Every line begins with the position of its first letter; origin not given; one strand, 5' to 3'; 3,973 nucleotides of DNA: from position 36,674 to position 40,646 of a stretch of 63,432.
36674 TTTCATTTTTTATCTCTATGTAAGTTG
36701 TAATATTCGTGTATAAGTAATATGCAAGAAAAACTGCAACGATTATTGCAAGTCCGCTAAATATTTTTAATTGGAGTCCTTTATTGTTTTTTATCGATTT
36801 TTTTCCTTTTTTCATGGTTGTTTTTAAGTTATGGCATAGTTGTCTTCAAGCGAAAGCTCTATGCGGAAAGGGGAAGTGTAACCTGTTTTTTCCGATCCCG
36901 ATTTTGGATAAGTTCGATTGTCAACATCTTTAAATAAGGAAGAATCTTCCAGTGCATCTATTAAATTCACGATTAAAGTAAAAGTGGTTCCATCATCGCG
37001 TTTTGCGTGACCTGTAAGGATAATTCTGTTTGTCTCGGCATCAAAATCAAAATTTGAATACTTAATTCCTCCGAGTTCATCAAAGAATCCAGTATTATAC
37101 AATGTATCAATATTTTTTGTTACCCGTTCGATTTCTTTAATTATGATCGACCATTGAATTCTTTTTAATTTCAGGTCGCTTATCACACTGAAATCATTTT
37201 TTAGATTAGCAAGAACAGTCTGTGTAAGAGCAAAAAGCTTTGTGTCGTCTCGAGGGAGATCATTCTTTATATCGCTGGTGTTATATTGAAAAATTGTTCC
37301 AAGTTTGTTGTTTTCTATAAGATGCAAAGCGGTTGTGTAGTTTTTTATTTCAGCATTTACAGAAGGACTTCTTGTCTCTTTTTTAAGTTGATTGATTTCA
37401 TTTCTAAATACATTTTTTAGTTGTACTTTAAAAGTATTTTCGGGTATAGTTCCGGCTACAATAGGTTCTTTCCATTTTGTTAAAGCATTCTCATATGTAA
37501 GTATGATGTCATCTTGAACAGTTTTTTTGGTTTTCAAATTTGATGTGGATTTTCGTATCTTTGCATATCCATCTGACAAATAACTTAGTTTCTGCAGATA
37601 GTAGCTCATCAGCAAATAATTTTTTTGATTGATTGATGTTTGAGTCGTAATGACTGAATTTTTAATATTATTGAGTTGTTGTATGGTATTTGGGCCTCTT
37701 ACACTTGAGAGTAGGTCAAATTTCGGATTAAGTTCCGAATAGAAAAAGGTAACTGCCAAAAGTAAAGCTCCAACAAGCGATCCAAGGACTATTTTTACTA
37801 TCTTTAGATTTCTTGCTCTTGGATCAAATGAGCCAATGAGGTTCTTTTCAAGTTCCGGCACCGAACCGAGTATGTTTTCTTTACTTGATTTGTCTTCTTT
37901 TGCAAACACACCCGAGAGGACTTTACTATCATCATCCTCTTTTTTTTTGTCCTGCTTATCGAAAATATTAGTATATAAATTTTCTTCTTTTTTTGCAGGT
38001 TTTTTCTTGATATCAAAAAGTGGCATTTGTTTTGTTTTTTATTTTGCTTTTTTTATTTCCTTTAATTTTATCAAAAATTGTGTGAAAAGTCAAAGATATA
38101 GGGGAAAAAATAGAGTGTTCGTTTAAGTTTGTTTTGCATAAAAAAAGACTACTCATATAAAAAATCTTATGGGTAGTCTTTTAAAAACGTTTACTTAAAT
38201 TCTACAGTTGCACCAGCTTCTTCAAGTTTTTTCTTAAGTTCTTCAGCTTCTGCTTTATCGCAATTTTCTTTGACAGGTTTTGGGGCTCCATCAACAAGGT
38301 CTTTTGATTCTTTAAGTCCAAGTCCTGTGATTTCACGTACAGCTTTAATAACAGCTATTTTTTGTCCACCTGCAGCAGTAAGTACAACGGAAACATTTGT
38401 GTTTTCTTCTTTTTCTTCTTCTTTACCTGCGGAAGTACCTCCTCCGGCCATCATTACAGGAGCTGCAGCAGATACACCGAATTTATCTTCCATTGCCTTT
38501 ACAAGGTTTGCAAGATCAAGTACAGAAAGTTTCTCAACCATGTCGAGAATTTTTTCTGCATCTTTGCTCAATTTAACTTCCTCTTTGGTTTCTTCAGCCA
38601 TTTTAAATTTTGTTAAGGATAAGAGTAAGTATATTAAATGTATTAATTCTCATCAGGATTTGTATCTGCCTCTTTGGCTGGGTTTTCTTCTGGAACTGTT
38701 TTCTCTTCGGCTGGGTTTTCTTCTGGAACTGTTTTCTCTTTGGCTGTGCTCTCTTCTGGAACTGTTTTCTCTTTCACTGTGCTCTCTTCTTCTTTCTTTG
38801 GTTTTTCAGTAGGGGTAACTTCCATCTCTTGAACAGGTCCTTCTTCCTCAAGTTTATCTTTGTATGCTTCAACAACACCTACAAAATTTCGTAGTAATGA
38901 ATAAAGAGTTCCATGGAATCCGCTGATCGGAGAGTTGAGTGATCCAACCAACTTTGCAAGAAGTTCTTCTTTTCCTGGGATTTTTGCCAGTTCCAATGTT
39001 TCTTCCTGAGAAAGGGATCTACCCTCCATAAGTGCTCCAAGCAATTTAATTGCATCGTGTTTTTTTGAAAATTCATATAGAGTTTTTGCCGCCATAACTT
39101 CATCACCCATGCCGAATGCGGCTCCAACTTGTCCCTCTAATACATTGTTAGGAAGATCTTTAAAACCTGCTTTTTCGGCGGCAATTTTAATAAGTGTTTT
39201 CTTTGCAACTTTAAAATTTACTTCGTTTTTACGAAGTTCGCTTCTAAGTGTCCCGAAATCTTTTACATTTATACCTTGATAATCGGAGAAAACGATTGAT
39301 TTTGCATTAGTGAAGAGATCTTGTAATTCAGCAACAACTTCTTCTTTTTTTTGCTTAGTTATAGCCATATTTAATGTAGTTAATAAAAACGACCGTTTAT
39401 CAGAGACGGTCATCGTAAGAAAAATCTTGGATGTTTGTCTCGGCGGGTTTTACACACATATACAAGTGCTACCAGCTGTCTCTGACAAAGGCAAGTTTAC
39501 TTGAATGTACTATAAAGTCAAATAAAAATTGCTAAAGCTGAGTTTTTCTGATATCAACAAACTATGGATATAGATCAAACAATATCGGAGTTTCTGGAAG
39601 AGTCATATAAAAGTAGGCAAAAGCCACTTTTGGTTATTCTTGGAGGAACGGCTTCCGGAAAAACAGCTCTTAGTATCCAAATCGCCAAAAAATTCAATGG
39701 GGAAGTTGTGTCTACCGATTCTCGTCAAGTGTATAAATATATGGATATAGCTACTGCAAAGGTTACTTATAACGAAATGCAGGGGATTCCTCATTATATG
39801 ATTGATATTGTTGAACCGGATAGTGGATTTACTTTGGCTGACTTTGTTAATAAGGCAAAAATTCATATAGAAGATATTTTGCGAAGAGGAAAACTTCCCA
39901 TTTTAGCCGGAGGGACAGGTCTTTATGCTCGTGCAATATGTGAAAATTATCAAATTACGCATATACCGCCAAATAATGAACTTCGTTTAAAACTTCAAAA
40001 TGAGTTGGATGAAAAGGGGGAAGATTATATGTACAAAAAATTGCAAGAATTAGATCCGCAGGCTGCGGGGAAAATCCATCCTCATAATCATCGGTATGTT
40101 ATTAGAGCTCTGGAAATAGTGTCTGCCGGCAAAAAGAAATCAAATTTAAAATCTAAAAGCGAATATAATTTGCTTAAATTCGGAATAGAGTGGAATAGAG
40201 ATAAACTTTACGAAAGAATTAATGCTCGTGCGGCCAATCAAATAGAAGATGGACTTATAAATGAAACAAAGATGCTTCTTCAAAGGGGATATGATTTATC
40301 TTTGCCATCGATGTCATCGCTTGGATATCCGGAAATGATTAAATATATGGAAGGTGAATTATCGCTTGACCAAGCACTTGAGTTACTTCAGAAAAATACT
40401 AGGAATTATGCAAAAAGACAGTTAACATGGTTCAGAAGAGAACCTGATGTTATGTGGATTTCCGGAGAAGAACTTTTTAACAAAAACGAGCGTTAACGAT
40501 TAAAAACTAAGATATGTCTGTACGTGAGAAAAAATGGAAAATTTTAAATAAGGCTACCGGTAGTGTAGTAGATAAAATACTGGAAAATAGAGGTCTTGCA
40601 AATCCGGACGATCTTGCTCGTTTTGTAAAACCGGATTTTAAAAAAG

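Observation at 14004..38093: Candidate cell-contact island: an insulated type IV pilus unit directly followed by the giant adhesin operon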

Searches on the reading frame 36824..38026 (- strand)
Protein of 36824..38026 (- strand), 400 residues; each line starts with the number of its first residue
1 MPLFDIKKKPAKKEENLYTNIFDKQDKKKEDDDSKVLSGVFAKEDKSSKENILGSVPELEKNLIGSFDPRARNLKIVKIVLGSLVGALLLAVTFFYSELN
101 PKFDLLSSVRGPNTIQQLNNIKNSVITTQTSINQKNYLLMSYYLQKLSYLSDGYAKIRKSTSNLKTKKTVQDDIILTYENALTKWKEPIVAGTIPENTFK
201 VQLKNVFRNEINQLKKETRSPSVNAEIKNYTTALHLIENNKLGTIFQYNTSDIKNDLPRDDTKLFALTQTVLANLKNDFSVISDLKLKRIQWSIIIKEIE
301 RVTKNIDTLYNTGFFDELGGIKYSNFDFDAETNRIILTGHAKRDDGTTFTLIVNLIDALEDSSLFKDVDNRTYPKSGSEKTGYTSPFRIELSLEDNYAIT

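Call 6: search_protein_families(library=pfam, proteins=[window:36824-38026:-], max_evalue=0.01)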
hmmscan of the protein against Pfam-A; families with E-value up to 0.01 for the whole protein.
window:36824-38026:- (400 aa): 0 families

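Call 41: search_protein_families(library=ncbifam, proteins=[window:36824-38026:-], max_evalue=0.01)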
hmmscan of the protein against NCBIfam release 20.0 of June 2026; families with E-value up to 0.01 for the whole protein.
window:36824-38026:- (400 aa): 0 families

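Call 53: search_solved_structures(query=A3, max_evalue=10)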
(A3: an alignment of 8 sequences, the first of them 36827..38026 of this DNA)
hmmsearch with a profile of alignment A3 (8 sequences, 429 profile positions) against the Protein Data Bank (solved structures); distinct sequences matched with E-value up to 10: 12.
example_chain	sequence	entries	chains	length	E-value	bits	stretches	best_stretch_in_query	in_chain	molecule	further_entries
6r17_A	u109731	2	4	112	0.045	16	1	271-335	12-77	Synaptonemal complex central element protein 2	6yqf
5j10_A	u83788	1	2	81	0.076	15.2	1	238-302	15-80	peptide design 2L4HC2_24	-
4u3m_L8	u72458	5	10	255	0.15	14.3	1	165-274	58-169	60S ribosomal protein L8-A | 60S ribosomal protein L8-A (eL8)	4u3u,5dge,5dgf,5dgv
4u3n_L8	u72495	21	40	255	0.2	13.8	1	165-274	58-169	60S ribosomal protein L8-A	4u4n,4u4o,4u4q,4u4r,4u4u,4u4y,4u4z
10zy_G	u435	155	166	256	0.21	13.8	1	165-274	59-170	60S ribosomal protein L8-A | 60S ribosomal protein L8 | 60S ribosomal protein rpL8 (L7ae)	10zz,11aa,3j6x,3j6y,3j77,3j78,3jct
7mpi_AG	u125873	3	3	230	0.23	13.7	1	165-274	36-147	60S ribosomal protein L8-A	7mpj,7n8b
5i4l_l8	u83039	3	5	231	0.24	13.6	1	165-274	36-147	60S ribosomal protein L8-A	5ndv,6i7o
5lyb_l8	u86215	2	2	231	0.24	13.6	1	165-274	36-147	60S ribosomal protein L8-A,60S ribosomal protein L8-A,60S Ribosomal Protein L8 | 60S ribosomal protein L8-A,60S Ribosomal Protein L8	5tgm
5i4l_L8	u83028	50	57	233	0.25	13.5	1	165-274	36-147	60S ribosomal protein L8-A | eL8 | 60S ribosomal protein L8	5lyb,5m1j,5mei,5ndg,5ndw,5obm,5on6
5it7_GG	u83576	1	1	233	0.54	12.5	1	167-274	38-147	KLLA0E00573p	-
6uz7_AG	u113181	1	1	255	0.7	12.1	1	167-274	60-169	KLLA0E00573p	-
9spj_J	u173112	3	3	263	1.1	11.4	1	167-288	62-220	60S ribosomal protein L8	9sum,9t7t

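Call 93: search_protein_families(library=pfam, alignment_id=A3, max_evalue=0.1)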
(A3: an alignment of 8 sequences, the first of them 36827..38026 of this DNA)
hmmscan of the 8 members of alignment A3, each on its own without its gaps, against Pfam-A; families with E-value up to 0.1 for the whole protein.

A. member 1, window:36827-38026:- (400 aa): 1 family
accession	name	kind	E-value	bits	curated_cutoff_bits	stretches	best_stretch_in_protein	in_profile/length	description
PF20840.3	DUF5382_N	-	0.07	13.8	27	0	110-183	22-95/132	Family of unknown function (DUF5382) N-terminal domain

B. families by the number of members that match (of 8 scanned): 3 families
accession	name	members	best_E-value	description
PF05137.18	PilN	3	6.9e-05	Fimbrial assembly protein (PilN)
PF20840.3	DUF5382_N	1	0.07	Family of unknown function (DUF5382) N-terminal domain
PF09408.15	bCoV_S1_RBD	1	0.079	Betacoronavirus spike glycoprotein S1, receptor binding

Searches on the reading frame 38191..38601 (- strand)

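Call 10: search_protein_families(library=pfam, proteins=[window:38191-38601:-], max_evalue=0.001)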
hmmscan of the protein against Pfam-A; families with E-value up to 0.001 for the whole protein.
window:38191-38601:- (136 aa): 2 families
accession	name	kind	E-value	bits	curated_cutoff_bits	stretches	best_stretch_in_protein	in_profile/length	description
PF00542.24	Ribosomal_L12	-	5.8e-30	103.8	25.9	1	71-136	2-67/67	Ribosomal protein L7/L12 C-terminal domain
PF16320.10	Ribosomal_L12_N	-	1e-15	57.6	25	1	16-59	3-46/48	Ribosomal protein L7/L12 dimerisation domain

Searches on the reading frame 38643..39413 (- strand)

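Call 10: search_protein_families(library=pfam, proteins=[window:38643-39413:-], max_evalue=0.001)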
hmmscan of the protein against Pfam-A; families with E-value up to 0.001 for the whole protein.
window:38643-39413:- (256 aa): 2 families
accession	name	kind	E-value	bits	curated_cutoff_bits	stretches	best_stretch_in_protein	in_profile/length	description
PF00466.25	Ribosomal_L10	-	2.5e-24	85.7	22.8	1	19-117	2-100/100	Ribosomal protein L10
PF05791.16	Bacillus_HBL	-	0.00067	20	29.1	0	12-89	89-165/177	Bacillus haemolytic enterotoxin (HBL)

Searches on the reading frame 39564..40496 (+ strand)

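Call 10: search_protein_families(library=pfam, proteins=[window:39564-40496:+], max_evalue=0.001)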
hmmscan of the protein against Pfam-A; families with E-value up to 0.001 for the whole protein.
window:39564-40496:+ (310 aa): 2 families
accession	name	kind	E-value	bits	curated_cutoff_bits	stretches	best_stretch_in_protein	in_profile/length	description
PF01715.23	IPPT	-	2.3e-82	276.8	23.6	1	55-293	1-243/243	IPP transferase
PF01745.22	IPT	-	6.3e-06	26.2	20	1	23-84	4-65/233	Isopentenyl transferase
